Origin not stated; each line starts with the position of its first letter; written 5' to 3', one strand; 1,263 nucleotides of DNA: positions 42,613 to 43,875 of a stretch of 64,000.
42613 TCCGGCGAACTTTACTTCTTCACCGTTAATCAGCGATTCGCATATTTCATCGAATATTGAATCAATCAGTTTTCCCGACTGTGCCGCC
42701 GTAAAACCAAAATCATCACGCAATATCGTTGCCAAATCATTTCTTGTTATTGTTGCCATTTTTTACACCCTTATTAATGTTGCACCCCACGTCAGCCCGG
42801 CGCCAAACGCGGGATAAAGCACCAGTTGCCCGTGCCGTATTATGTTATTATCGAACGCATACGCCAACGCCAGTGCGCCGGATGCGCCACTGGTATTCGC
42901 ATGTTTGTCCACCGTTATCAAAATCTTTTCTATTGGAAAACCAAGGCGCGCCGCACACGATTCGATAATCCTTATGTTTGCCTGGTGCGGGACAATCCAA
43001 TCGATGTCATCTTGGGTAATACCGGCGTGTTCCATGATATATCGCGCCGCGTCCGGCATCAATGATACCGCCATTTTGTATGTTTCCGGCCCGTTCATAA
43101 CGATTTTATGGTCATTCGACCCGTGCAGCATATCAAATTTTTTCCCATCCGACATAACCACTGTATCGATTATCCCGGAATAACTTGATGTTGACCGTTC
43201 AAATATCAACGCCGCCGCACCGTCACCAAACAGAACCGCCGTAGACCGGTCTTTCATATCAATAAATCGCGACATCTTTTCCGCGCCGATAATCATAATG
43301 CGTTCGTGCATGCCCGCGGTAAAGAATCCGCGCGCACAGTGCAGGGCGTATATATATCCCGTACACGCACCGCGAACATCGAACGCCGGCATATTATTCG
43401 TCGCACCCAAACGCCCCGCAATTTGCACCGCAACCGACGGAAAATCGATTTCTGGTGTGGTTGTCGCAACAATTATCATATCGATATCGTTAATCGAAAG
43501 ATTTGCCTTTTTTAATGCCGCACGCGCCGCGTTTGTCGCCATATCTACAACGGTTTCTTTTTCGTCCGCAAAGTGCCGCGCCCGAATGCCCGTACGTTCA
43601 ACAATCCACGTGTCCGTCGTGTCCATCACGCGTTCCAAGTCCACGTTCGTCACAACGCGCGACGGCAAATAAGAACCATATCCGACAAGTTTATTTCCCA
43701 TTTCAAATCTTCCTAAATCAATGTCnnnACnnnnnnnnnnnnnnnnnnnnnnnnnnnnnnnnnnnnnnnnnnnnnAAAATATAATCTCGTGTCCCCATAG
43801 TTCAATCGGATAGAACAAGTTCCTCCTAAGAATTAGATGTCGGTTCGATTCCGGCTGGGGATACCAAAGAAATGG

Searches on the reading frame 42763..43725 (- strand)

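Call 9: search_protein_families(library=pfam, proteins=[window:42763-43725:-], max_evalue=0.01)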
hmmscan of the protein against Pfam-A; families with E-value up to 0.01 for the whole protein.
window:42763-43725:- (320 aa): 8 families
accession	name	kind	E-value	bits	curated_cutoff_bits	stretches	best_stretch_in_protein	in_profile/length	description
PF08541.16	ACP_syn_III_C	-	7.6e-32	109.8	26.6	1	231-319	1-89/90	3-Oxoacyl-[acyl-carrier-protein (ACP)] synthase III C terminal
PF08545.16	ACP_syn_III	-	5.8e-26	90.6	24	1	115-194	1-80/80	3-Oxoacyl-[acyl-carrier-protein (ACP)] synthase III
PF00108.29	Thiolase_N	-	2e-09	37.6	26.4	1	44-155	8-119/260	Thiolase, N-terminal domain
PF00195.25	Chal_sti_synt_N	-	1.2e-06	28.6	27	1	56-175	96-221/225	Chalcone and stilbene synthases, N-terminal domain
PF07451.17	SpoVAD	-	0.00095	18.4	22.1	0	61-145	53-130/329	Stage V sporulation protein AD (SpoVAD)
PF08392.18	FAE1_CUT1_RppA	-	0.0014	18.5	27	1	56-177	80-205/290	FAE1/Type III polyketide synthase-like protein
PF02803.24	Thiolase_C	-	0.0015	18.6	27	0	225-269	26-70/123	Thiolase, C-terminal domain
PF22691.2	Thiolase_C_1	-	0.0036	17.5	28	0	49-84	6-41/144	Thiolase C-terminal domain-like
